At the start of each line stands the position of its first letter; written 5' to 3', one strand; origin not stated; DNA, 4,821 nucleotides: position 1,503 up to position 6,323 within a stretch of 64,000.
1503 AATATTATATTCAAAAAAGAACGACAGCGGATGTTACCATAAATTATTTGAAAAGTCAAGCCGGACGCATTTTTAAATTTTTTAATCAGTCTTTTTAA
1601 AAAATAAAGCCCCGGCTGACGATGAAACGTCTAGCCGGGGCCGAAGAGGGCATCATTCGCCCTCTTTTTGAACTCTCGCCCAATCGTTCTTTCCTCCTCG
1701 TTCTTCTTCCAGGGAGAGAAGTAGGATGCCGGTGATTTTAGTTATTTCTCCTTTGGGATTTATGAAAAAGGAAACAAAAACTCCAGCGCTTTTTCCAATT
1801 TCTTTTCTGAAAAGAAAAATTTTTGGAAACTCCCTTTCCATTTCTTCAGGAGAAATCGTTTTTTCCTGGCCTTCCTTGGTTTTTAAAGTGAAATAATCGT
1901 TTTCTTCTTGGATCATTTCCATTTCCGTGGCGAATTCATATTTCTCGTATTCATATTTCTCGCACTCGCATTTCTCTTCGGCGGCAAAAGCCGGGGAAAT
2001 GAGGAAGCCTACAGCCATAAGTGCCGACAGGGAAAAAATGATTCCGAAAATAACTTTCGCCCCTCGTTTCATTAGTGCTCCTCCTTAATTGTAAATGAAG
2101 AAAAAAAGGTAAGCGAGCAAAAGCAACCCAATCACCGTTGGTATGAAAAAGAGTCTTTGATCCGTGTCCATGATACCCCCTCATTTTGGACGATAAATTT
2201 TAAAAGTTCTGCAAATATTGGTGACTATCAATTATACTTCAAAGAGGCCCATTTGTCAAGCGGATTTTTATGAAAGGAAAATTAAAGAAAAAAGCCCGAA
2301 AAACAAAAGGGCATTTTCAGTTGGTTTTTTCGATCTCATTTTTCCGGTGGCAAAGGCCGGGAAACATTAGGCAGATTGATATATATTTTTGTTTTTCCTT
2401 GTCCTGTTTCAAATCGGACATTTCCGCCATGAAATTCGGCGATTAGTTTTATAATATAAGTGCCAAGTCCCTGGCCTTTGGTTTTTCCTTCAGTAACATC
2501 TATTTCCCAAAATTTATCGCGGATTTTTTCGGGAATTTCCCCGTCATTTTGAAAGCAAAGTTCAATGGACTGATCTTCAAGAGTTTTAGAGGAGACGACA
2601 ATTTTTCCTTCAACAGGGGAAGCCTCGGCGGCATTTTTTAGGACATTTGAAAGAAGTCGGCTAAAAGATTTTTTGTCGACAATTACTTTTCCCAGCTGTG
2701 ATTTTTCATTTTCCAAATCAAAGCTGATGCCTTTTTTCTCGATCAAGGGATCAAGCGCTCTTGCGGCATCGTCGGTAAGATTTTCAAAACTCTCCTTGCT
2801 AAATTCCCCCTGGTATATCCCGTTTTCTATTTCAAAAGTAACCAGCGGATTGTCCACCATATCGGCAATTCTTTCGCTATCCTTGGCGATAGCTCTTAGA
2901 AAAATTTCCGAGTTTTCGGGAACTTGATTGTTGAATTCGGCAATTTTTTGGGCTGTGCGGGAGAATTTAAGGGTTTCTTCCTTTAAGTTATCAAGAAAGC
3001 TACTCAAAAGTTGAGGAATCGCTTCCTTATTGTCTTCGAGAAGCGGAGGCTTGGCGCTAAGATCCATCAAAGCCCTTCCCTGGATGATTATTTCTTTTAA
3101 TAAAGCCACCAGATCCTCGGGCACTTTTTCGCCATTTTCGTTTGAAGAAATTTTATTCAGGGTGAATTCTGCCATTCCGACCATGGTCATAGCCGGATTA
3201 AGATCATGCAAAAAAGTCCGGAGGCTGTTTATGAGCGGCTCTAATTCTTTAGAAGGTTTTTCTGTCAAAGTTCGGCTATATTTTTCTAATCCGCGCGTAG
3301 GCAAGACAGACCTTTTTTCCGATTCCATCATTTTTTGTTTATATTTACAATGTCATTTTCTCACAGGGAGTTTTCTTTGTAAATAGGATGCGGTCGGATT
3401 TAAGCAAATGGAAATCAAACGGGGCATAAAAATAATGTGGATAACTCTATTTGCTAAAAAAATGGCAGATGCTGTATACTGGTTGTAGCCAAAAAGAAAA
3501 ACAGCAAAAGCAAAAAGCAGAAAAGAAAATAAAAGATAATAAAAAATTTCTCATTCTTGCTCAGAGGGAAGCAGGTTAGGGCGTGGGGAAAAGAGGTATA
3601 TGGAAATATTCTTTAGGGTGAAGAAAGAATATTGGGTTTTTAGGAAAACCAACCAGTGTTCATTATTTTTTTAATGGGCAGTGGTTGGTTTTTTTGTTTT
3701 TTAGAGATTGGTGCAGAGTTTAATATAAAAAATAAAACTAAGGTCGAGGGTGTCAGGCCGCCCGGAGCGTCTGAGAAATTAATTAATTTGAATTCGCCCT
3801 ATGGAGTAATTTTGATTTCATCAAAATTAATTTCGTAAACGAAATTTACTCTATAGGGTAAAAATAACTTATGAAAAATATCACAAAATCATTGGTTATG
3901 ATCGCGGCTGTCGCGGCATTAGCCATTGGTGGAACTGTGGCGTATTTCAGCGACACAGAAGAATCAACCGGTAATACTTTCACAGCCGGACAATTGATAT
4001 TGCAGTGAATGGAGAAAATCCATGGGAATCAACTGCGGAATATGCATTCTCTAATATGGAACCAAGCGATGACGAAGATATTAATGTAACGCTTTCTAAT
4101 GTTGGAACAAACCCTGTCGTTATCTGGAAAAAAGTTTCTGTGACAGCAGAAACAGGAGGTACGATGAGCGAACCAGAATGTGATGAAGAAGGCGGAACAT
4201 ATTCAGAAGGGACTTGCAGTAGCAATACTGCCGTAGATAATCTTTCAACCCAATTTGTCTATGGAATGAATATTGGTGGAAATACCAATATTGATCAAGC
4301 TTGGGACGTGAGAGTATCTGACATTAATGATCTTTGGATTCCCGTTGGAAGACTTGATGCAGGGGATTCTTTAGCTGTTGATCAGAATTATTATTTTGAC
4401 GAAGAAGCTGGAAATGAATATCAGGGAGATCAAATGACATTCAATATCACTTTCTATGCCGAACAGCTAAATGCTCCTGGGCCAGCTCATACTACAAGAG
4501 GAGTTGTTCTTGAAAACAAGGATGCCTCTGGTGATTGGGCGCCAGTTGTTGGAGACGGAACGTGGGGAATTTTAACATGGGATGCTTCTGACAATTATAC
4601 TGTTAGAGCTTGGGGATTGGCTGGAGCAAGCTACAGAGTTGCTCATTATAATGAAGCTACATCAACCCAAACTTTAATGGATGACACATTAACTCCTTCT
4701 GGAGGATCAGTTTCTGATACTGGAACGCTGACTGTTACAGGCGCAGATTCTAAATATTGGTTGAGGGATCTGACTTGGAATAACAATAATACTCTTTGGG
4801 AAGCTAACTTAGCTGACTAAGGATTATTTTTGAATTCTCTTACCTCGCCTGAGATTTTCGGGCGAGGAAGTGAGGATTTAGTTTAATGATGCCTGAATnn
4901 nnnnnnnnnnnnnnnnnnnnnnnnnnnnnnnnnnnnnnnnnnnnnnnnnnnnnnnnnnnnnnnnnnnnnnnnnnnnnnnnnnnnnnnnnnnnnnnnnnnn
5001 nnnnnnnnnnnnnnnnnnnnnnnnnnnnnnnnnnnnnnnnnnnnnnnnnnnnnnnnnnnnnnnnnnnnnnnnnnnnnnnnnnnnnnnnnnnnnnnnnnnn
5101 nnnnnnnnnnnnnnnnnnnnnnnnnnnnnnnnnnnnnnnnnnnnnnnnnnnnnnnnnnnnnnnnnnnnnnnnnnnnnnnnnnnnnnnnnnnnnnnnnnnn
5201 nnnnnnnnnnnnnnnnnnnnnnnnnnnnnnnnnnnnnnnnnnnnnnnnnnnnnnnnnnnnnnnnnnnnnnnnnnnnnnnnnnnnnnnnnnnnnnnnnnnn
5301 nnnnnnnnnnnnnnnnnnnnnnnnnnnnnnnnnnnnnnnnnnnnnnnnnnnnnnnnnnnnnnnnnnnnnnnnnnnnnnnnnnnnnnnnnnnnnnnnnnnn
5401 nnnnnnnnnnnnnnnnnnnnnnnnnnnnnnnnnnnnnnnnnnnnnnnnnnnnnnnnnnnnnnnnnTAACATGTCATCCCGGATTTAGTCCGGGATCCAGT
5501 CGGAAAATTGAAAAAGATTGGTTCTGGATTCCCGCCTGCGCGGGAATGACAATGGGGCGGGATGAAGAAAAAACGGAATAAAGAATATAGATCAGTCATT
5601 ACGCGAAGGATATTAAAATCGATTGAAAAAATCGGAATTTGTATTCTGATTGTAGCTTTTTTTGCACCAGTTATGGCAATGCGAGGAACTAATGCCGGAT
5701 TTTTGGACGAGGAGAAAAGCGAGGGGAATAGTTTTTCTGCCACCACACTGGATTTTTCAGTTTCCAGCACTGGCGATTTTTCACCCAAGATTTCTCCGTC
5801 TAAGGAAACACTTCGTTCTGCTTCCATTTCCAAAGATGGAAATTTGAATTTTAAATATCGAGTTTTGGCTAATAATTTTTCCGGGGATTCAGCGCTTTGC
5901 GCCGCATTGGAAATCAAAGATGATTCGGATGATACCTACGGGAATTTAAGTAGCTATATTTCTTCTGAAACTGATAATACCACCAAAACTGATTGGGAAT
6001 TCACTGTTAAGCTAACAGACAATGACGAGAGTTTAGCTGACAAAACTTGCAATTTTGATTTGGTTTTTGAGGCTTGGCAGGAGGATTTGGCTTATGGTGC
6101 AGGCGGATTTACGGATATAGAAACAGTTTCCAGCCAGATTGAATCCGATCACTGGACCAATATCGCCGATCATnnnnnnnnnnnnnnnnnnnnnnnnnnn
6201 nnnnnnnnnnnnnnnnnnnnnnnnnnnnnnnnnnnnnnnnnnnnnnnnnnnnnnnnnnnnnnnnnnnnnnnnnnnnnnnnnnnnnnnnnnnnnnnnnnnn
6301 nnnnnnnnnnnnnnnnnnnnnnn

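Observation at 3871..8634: SipW-type peptidase embedded among three TasA/camelysin-like paralogues, one fused to lamin-tail domains and one membrane-anchored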

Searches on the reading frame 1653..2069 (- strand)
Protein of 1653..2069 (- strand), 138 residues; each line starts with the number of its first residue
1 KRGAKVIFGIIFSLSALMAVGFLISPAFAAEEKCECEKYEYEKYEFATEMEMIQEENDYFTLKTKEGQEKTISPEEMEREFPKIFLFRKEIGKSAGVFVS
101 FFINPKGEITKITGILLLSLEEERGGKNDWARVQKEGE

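Call 5: search_protein_families(library=pfam, max_evalue=1, proteins=[window:1653-2069:-])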
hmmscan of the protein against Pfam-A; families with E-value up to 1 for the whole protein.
window:1653-2069:- (138 aa): 1 family
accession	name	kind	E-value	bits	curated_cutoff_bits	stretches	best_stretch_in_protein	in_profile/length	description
PF02736.25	Myosin_N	-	0.087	13.1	27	1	54-75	22-43/45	Myosin N-terminal SH3-like domain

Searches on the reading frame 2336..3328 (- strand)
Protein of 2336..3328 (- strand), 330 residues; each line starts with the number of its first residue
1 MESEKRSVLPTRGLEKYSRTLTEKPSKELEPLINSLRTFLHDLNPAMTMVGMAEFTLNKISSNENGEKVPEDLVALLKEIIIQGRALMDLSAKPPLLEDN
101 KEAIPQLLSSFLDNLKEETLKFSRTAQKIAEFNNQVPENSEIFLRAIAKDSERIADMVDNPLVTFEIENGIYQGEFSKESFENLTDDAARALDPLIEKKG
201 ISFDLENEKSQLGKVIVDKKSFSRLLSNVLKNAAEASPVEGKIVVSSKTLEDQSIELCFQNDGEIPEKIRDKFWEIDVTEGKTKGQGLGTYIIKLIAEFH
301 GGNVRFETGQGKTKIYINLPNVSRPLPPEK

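Call 5: search_protein_families(library=pfam, max_evalue=1, proteins=[window:2336-3328:-])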
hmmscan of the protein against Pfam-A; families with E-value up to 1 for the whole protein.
window:2336-3328:- (330 aa): 4 families
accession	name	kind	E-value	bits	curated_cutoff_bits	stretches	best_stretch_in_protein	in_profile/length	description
PF02518.31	HATPase_c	-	3.3e-13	50.5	26.4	1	218-320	2-108/111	Histidine kinase-, DNA gyrase B-, and HSP90-like ATPase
PF14501.12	HATPase_c_5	-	9e-05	22.8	22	1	221-317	5-99/102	GHKL domain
PF01261.30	AP_endonuc_2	-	0.071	13.2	31.1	1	112-227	34-146/249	Xylose isomerase-like TIM barrel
PF05203.21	Hom_end_hint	-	0.19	12.1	32.1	1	101-209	131-202/228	Hom_end-associated Hint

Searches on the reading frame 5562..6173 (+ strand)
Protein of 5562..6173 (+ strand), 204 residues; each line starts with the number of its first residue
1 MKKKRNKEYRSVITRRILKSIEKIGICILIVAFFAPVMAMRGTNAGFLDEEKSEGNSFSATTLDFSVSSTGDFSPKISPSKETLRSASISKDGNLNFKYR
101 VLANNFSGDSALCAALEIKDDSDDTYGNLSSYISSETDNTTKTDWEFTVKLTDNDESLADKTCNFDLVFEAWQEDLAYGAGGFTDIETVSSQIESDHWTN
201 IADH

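Call 15: find_homologous_proteins(query=window:5562-6173:+)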
Query seq(204 aa) (204 aa): 1 proteins with E <= 0.001 among 131 candidates.
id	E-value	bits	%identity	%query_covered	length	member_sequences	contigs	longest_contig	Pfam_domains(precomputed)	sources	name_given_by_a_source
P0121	5.9e-26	109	41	89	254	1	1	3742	-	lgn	-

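Call 25: search_protein_representatives(protein=window:5562-6173:+)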
Query: 204 residues. Proteins with E-value up to 0.001 (for the whole library): 995; up to 1e-10: 449; up to 1e-30: 12. The best 150 are listed.
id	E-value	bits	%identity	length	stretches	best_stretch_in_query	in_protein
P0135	2.6e-85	301.4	67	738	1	4-204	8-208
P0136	2.6e-78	278.6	65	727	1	1-203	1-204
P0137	1.4e-43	165.2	55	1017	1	44-196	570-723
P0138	1.1e-37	146.0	42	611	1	6-199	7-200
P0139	1.5e-36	142.3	46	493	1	2-203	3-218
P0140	5.6e-34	134.0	45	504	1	17-199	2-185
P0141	1.4e-32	129.4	45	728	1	22-204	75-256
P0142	2.6e-32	128.5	43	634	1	18-198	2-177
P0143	6.0e-31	124.1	43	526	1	17-199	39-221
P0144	9.2e-31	123.5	36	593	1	3-200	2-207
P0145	1.0e-30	123.3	46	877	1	29-199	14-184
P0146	1.0e-30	123.3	38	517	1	28-199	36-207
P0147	3.6e-30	121.6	39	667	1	20-199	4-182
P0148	1.5e-29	119.5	39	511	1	1-203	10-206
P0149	7.5e-29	117.3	38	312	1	34-195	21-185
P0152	3.8e-28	115.0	41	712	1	20-200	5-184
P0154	1.3e-27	113.2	42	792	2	17-201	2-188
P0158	2.7e-26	108.9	38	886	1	8-200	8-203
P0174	2.3e-24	102.6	40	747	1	31-200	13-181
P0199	5.2e-22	94.9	37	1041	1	30-199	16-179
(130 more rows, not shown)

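Call 71: list_cluster_members(proteins=[P0135, P0136, P0138, P0142, P0145, P0152, P0154, P0158, P0174, P0199])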
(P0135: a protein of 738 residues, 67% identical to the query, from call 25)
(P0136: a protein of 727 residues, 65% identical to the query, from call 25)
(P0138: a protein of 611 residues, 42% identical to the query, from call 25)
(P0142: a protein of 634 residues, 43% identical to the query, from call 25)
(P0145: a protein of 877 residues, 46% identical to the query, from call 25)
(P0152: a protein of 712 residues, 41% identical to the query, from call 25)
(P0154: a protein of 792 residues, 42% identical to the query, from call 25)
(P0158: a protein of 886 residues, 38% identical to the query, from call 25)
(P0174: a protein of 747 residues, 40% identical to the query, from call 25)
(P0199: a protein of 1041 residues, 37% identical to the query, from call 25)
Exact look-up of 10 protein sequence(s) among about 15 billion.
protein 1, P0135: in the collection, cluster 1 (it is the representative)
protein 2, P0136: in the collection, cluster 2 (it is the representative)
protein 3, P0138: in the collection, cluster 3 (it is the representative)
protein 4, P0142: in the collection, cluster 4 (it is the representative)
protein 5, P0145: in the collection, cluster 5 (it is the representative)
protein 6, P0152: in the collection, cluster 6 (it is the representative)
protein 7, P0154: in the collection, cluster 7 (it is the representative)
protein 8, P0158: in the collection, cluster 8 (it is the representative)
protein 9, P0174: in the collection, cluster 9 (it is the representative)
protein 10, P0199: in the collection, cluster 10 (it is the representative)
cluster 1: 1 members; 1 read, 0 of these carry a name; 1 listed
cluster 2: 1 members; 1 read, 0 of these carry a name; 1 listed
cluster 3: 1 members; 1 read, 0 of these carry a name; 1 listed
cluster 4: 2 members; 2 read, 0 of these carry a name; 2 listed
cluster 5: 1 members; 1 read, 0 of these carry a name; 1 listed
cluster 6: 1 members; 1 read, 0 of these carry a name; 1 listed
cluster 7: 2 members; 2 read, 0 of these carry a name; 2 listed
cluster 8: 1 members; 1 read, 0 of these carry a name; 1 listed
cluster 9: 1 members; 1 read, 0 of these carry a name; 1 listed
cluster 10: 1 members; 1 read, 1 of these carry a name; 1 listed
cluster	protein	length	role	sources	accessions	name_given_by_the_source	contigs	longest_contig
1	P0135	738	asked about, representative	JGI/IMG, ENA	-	-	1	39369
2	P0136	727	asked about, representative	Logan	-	-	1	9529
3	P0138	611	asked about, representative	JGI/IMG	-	-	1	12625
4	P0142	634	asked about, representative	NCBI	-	-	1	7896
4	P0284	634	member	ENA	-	-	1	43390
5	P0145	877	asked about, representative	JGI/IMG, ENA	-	-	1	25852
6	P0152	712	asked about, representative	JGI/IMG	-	-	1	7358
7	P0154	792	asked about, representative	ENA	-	-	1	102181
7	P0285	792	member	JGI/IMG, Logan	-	-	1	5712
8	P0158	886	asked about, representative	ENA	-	-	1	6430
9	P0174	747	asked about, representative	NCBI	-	-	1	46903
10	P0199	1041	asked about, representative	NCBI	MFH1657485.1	MAG: lamin tail domain-containing protein [bacterium]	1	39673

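Call 72: find_encoding_contigs(protein=P0154, flank=8000, max_places=1)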
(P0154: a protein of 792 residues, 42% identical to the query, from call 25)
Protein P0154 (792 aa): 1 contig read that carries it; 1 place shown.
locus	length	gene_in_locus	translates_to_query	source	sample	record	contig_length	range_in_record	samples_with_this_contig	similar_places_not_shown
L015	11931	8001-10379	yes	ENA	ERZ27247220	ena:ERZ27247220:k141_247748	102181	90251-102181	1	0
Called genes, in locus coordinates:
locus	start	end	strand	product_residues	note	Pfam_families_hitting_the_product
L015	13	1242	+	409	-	PF00437:T2SSE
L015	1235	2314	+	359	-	PF00482:T2SSF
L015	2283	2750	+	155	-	PF07963:N_methyl (weak)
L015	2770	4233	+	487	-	PF08309:LVIVD (faint), PF09826:Beta_propel (faint)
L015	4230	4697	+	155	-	-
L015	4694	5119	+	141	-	-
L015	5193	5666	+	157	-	PF07963:N_methyl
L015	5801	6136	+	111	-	PF09685:MamF_MmsF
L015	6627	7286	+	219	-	PF12389:Peptidase_M73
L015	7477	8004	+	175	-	-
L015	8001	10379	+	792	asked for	PF00754:F5_F8_type_C, PF22633:F5_F8_type_C_2, PF00932:LTD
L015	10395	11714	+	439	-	PF16656:Pur_ac_phosph_N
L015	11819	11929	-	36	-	?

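Call 73: find_encoding_contigs(protein=P0174, flank=8000, max_places=1)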
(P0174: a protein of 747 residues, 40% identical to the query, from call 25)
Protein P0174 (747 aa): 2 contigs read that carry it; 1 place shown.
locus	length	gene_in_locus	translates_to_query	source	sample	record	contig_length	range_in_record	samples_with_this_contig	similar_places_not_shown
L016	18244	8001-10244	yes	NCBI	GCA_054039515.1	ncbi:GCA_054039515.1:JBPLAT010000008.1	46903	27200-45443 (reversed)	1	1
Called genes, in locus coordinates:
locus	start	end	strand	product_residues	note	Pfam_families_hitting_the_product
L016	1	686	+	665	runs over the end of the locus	PF01411:tRNA-synt_2c, PF07973:tRNA_SAD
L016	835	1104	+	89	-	-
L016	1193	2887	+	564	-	PF07549:Sec_GG (faint), PF21760:SecD_1st, PF00639:Rotamase, PF13616:Rotamase_3, PF22599:SecDF_P1_head, PF03176:MMPL, PF02355:SecD_SecF_C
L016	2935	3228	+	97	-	-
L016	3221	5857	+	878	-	PF00561:Abhydrolase_1, PF02089:Palm_thioest, PF02450:LCAT, PF07819:PGAP1, PF24096:DUF7379 (weak)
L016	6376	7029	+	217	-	-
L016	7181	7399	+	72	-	-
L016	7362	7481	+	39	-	-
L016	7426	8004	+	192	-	PF10502:Peptidase_S26 (weak), PF00717:Peptidase_S24 (weak)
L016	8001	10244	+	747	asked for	PF00932:LTD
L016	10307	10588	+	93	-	PF04221:RelB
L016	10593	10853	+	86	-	PF05016:ParE_toxin, PF15738:YafQ_toxin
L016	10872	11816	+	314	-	-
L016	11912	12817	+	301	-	PF00990:GGDEF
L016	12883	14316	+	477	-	PF00133:tRNA-synt_1, PF01406:tRNA-synt_1e, PF09334:tRNA-synt_1g, PF00133:tRNA-synt_1, PF01406:tRNA-synt_1e (weak), PF08264:Anticodon_1 (weak)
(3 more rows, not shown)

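Call 83: search_protein_families(library=ncbifam, alignment_id=A6, max_evalue=0.01)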
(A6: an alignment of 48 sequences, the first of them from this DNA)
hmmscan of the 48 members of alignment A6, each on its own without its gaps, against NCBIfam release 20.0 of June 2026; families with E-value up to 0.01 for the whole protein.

A. member 1, seq(204 aa): 0 families

B. families by the number of members that match (of 48 scanned): 3 families
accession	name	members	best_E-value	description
TIGR04088.1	cognate_SipW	27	2.2e-09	SipW-dependent-type signal peptide-containing protein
TIGR04090.1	exp_by_SipW_IV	6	1.8e-05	BsaA family SipW-dependent biofilm matrix protein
NF046066.1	BioflmMtrxTasA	3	0.0007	biofilm matrix protein TasA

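Call 84: search_solved_structures(query=A6, max_evalue=1, show_alignments=1)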
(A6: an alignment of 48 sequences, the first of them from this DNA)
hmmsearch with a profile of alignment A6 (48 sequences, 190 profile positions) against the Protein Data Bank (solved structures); distinct sequences matched with E-value up to 1: 0.
